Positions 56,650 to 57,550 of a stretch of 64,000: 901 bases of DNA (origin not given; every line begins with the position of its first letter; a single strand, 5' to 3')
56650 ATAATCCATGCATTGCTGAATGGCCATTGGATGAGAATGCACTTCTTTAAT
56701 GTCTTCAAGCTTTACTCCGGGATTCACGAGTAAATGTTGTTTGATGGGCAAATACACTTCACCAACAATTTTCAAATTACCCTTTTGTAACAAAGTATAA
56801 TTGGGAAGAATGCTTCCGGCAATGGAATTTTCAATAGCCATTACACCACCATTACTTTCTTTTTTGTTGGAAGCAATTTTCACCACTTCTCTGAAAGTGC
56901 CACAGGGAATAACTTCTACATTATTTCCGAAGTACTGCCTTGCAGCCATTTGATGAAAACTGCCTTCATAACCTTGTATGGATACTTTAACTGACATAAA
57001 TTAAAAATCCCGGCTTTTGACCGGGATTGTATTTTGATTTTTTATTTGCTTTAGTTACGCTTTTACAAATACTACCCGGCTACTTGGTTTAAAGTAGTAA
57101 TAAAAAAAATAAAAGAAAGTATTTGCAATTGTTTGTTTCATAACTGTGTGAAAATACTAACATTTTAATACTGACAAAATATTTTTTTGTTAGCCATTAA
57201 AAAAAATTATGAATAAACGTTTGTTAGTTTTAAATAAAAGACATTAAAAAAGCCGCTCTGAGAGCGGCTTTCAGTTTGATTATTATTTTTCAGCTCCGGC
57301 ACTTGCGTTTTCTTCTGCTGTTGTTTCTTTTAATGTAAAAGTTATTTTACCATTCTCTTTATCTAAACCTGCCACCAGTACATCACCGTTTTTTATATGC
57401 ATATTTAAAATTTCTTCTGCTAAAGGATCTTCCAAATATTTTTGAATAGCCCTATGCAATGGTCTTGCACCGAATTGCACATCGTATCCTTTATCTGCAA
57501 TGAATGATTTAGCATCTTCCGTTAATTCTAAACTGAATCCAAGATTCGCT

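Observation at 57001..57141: Aromatic leader peptide (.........) plus terminator hairpin: a classical ribosome-mediated attenuator ahead of pheA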

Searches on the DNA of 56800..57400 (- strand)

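Call 3: search_rna_families(source=window, start=56800, end=57400, threshold=evalue, max_evalue=10, show_alignments=3)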
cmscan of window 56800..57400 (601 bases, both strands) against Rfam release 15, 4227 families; matches with E-value up to 10: 39.
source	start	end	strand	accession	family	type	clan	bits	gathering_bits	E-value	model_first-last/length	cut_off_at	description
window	57168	57275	+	RF02747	FtrA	Gene; sRNA;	-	31.7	134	0.011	1-111/111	no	Francisella sRNA A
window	57000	57130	-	RF01859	Phe_leader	Cis-reg; leader;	-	28.2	55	0.014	1-125/125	no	Phenylalanine leader peptide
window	57246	57318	-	RF01394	isrK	Gene; sRNA;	-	26.4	50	0.0011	1-77/77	no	isrK Hfq binding RNA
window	57243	57354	-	RF01859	Phe_leader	Cis-reg; leader;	-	25.9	55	0.045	1-125/125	no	Phenylalanine leader peptide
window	57209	57271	+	RF02844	RefA9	Gene; antisense;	-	25.8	49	0.1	1-64/64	no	Enterococcus sRNA A9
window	57183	57277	-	RF02900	AaHKsRNA82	Gene; sRNA;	-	25.8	51.4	0.11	1-81/81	no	Aggregatibacter sRNA 82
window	57199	57281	+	RF02053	STnc430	Gene; sRNA;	-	24.2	47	0.16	1-162/162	no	Enterobacterial sRNA STnc430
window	57246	57309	-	RF02057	STnc40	Gene; sRNA;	-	23.6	45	0.11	1-70/70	no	Salmonella enterica sRNA STnc40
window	57167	57277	+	RF01859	Phe_leader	Cis-reg; leader;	-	22.4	55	0.27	1-125/125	no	Phenylalanine leader peptide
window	57212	57280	+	RF02064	STnc370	Gene; sRNA;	-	21.6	54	3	1-71/71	no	Enterobacterial sRNA STnc370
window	57174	57209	+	RF02584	KRAS_3UTR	Cis-reg;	-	21.5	49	6.5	1-49/49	no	KRAS 3' UTR cis-regulatory element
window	57000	57073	-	RF00513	Trp_leader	Cis-reg; leader;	-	21.3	41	0.082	1-100/100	no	Tryptophan operon leader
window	57243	57383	-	RF00513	Trp_leader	Cis-reg; leader;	-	21.1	41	0.092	1-100/100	no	Tryptophan operon leader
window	57171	57267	+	RF02756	ES239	Gene; sRNA;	-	20.4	62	0.24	1-123/123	no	ES239 sRNA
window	56999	57103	-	RF02073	STnc260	Gene; sRNA;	-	20.4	100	1.6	1-176/176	no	Salmonella enterica sRNA STnc260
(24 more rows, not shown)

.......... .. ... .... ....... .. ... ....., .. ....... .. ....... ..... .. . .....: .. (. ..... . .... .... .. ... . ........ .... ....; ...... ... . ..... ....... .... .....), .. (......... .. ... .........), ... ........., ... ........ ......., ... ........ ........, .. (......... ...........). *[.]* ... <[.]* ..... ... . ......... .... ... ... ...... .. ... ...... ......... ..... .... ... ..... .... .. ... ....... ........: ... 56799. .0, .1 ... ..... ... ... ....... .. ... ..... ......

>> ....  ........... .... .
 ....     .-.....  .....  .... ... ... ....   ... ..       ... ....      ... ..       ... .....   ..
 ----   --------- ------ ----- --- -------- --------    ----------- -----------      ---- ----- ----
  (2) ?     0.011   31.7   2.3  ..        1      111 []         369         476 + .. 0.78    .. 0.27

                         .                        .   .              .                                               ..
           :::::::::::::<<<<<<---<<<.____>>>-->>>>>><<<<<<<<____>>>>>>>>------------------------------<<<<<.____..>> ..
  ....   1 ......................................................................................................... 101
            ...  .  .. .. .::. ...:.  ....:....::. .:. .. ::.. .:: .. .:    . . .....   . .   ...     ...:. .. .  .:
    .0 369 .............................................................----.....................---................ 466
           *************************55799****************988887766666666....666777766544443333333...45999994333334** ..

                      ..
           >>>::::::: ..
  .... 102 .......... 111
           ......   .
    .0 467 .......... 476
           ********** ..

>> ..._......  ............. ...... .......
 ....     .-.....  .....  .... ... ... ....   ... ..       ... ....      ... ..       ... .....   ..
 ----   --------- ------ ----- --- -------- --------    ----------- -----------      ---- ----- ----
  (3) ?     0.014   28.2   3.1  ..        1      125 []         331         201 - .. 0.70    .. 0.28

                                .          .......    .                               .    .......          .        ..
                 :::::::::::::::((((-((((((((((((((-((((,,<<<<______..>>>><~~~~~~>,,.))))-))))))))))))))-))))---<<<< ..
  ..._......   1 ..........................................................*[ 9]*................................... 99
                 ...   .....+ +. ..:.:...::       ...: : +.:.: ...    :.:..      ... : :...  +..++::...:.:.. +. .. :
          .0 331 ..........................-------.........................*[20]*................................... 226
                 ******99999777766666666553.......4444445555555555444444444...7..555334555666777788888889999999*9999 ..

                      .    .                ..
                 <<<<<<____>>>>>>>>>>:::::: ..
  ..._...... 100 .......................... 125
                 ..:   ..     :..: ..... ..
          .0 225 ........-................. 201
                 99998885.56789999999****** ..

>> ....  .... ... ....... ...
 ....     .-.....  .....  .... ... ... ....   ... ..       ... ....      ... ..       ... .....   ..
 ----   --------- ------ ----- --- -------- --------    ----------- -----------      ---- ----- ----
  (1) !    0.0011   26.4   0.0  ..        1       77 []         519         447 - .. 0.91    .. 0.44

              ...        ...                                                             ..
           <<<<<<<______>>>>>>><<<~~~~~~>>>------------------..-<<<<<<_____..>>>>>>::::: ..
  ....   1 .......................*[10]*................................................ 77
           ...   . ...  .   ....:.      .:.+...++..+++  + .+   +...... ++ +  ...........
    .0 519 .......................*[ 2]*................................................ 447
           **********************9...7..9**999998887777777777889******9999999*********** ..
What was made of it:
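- On Rfam RF01859 Phe_leader (gammaproteobacterial pheL): The clpB terminator nearby scores 25.9 (call 3).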

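Call 32: build_rna_model(alignment_id=A2, structure=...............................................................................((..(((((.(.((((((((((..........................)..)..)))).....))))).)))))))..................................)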
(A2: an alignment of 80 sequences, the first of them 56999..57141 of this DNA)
Model R1 built from alignment A2 (80 sequences, 189 columns); structure: as given.
model positions 143; base pairs 18; branch points 0; effective number of sequences 6.71; information 0.59 bits per position. Calibrated on 0.2 Mb of random sequence (short: E-values are rough).
structure used (alignment columns):
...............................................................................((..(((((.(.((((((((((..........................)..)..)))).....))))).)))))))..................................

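Call 33: search_with_rna_model(model_id=R1, sources=[window, L001, L002, L003, L004, L005, L006, L007, L008, L009, L010, L011, L012, L013, L014, L015, L016, L017, L018, L019, L020, L021, L022, L023, L024, L025, L026, L027, L028, L029, L030, L031, L032, L033, L034, L035, L036, L037, L038, L039, L040, L041, L042, L043, L044, L045, L046, L047, L048, L049, L050, L051, L052, L053, L054, L055, L056, L057, L058, L059, L060, L061, L062, L063, L064, L065, L066, L067, L068, L069, L070, L071, L072, L073, L074, L075, L076, L077, L078, L079, L080], make_alignment=true, max_evalue=0.01)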
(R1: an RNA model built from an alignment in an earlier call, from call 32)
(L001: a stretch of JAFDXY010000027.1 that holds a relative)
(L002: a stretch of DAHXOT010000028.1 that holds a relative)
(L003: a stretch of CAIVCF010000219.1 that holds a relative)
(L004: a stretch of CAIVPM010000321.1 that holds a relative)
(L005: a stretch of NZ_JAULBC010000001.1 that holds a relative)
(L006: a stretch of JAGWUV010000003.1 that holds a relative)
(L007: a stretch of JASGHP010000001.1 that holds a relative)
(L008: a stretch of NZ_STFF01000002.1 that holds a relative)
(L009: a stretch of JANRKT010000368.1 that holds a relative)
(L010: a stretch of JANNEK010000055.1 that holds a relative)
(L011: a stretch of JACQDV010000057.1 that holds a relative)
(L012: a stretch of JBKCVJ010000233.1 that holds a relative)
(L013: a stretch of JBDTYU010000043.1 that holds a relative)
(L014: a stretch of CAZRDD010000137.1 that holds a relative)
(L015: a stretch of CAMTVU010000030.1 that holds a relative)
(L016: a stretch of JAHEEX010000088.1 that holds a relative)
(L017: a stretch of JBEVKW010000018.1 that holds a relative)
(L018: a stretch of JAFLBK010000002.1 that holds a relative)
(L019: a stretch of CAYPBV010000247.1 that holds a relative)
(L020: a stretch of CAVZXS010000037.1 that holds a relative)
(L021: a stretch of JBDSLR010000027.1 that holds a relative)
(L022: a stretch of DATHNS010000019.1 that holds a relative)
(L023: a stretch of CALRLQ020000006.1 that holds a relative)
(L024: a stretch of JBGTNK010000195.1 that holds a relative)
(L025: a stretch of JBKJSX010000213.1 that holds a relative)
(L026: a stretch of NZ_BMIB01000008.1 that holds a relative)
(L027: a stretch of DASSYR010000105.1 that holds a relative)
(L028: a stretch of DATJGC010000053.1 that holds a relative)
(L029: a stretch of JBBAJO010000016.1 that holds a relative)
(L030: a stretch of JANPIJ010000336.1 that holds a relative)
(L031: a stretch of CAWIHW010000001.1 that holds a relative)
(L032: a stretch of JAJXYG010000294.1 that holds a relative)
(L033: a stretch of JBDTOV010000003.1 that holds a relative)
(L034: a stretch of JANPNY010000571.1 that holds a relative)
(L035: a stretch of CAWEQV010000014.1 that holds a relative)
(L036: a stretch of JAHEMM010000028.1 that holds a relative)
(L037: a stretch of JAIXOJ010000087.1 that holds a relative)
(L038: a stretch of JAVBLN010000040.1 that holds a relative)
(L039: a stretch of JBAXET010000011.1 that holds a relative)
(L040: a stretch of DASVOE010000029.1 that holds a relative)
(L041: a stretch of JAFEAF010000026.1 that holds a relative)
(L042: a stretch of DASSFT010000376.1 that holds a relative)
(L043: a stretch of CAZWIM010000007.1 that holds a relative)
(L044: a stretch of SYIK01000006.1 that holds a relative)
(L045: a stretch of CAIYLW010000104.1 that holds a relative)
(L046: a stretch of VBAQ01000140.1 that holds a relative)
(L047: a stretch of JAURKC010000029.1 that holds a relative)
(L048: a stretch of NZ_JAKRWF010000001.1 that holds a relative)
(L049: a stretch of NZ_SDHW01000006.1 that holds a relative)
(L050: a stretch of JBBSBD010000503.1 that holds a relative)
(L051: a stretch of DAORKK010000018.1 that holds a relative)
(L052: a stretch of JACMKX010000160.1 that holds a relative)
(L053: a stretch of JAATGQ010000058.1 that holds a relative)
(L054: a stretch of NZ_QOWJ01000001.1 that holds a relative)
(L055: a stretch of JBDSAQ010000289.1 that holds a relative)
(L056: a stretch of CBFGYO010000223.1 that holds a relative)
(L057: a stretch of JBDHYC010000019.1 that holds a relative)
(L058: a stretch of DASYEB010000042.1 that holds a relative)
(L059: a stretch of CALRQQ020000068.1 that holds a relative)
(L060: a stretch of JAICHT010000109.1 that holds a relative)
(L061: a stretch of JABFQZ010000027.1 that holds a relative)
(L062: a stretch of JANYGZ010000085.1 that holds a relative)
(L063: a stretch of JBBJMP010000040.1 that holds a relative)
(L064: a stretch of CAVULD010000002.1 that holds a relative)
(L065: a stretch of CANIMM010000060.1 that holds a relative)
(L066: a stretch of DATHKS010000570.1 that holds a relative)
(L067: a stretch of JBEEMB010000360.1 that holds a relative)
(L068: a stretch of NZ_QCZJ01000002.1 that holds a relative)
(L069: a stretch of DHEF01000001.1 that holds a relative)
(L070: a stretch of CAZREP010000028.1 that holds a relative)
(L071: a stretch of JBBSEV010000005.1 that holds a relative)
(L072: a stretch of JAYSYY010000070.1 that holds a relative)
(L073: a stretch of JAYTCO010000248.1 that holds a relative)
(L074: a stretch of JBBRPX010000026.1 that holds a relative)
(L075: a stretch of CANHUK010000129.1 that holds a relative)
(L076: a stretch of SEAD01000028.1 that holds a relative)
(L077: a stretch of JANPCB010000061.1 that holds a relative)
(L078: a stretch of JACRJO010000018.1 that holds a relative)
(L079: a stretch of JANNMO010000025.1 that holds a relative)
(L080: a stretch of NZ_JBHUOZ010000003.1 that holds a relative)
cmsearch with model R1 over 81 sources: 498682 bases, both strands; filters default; matches with E-value up to 0.01: 81.
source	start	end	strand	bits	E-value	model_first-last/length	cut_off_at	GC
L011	2356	2499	+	137.5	5.4e-23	1-143/143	no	0.33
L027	2212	2356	+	135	1.6e-22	1-143/143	no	0.31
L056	2349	2500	+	133.5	3.1e-22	1-143/143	no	0.36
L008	2219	2371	+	132.7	4.3e-22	1-143/143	no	0.33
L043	2349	2497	+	131.2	8.4e-22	1-143/143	no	0.36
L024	2261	2409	+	129.3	1.9e-21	1-143/143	no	0.33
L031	2364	2497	+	129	2.1e-21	1-143/143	no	0.31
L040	2182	2330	+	128.6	2.5e-21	1-143/143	no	0.32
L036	2350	2498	+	127.4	4.3e-21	1-143/143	no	0.34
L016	300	440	+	127.1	5e-21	1-143/143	no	0.31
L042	2199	2338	+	126.3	7.1e-21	1-143/143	no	0.33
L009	2349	2496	+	126.2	7.5e-21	1-143/143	no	0.35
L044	2349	2497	+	124.9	1.3e-20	1-143/143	no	0.29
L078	2271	2419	+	124.6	1.5e-20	1-143/143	no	0.36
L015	2161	2310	+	124.5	1.5e-20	1-143/143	no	0.35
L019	740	885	+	123.9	2e-20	1-143/143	no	0.31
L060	2358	2497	+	123.8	2.1e-20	1-143/143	no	0.34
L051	2316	2464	+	123.7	2.1e-20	1-143/143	no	0.36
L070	2235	2378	+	123.4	2.5e-20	1-143/143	no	0.32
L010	2171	2311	+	122.8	3.2e-20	1-143/143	no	0.3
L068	2236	2373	+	122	4.5e-20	1-143/143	no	0.35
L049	2344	2490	+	121.8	5e-20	1-143/143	no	0.36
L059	1062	1210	+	120.9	7.1e-20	1-143/143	no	0.36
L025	2359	2495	+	118.8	1.8e-19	1-143/143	no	0.26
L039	2351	2493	+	118.8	1.8e-19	1-143/143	no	0.31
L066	678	827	+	118.7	1.9e-19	1-143/143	no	0.39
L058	2346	2492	+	118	2.6e-19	1-143/143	no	0.33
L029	2327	2465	+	117.6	3e-19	1-143/143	no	0.37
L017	1693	1837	+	117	3.9e-19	1-143/143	no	0.37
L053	2312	2456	+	115.2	8.5e-19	1-143/143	no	0.35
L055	9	145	+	114.1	1.4e-18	1-143/143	no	0.31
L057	2355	2501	+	113.7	1.6e-18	1-143/143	no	0.34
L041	2355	2501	+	113.1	2.2e-18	1-143/143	no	0.33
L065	2232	2377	+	112.2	3.2e-18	1-143/143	no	0.31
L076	2314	2457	+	111.8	3.8e-18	1-143/143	no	0.36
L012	1992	2129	+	111.2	4.9e-18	1-143/143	no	0.39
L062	2277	2417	+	111.1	5.1e-18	1-143/143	no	0.29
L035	2363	2502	+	110.8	5.8e-18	1-143/143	no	0.34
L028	2311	2453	+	110.8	5.9e-18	1-143/143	no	0.34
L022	2287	2426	+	110.3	7.2e-18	1-143/143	no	0.29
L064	2231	2375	+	110.3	7.3e-18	1-143/143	no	0.37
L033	2363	2497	+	110.3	7.3e-18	1-143/143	no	0.32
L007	2276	2418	+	110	8.3e-18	1-143/143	no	0.35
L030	327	473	+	109.4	1.1e-17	1-143/143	no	0.31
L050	400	537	+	108.9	1.3e-17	1-143/143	no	0.31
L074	2354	2496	+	108.8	1.4e-17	1-143/143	no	0.27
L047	2235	2380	+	107.2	2.8e-17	1-143/143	no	0.3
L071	2350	2485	+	106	4.7e-17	1-143/143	no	0.27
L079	2352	2494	+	104.9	7.5e-17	1-143/143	no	0.28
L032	2364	2497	+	100.2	5.8e-16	1-143/143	no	0.37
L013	2364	2500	+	100.1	6.1e-16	1-143/143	no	0.32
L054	2339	2472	+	98.8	1.1e-15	1-143/143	no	0.37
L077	2355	2496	+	98.7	1.1e-15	1-143/143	no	0.29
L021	2325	2468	+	98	1.5e-15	1-143/143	no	0.31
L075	2299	2441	+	97.4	2e-15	1-143/143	no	0.41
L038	2270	2412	+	97.4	2e-15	1-143/143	no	0.36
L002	2362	2502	+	97.2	2.1e-15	1-143/143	no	0.28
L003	975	1119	+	97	2.3e-15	1-143/143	no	0.3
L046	2237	2374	+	96.7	2.6e-15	1-143/143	no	0.38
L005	2352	2499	+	96.7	2.7e-15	1-143/143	no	0.34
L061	2356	2496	+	94.5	7e-15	1-143/143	no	0.26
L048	2349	2500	+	93.2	1.2e-14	1-143/143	no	0.39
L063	2265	2412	+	92.8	1.4e-14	1-143/143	no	0.34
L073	2355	2495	+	92.6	1.5e-14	1-143/143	no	0.28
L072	2347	2489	+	92.5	1.7e-14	1-143/143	no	0.35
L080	2344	2494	+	92.2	1.9e-14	1-143/143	no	0.32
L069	2346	2494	+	91.9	2.1e-14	1-143/143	no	0.33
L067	2301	2442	+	91.6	2.4e-14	1-143/143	no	0.39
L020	2225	2377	+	90.7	3.6e-14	1-143/143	no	0.31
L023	2358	2501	+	88.7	8.4e-14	1-143/143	no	0.27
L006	2361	2502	+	88.1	1.1e-13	1-143/143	no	0.3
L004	525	668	+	85.2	3.9e-13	1-143/143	no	0.31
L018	2359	2495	+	83.2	9.3e-13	1-143/143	no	0.39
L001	2355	2502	+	81.8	1.7e-12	1-143/143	no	0.26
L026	2360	2500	+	81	2.4e-12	1-143/143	no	0.33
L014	2261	2406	+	77.7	1e-11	1-143/143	no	0.33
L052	2315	2451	+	77.6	1e-11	1-143/143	no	0.34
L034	2270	2404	+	76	2.1e-11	1-143/143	no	0.33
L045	1957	2099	+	73.6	6e-11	1-143/143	no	0.34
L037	2286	2438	+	44.5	1.8e-05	1-143/143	no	0.34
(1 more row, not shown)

Alignment A3: 81 matches aligned to the model, 181 columns, each read 5' to 3' on its own strand. Consensus structure (alignment columns), stored with it:
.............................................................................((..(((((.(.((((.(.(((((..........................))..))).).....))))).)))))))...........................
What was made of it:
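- Each source gives exactly one CM hit, directly upstream of pheA (call 33). The ORF is always immediately upstream of pheA (call 33).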

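Call 35: build_rna_model(alignment_id=A2, structure=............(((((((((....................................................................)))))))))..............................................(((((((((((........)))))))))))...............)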
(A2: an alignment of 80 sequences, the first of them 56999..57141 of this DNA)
Model R2 built from alignment A2 (80 sequences, 189 columns); structure: as given.
model positions 143; base pairs 20; branch points 1; effective number of sequences 5.5; information 0.59 bits per position. Calibrated on 0.2 Mb of random sequence (short: E-values are rough).
structure used (alignment columns):
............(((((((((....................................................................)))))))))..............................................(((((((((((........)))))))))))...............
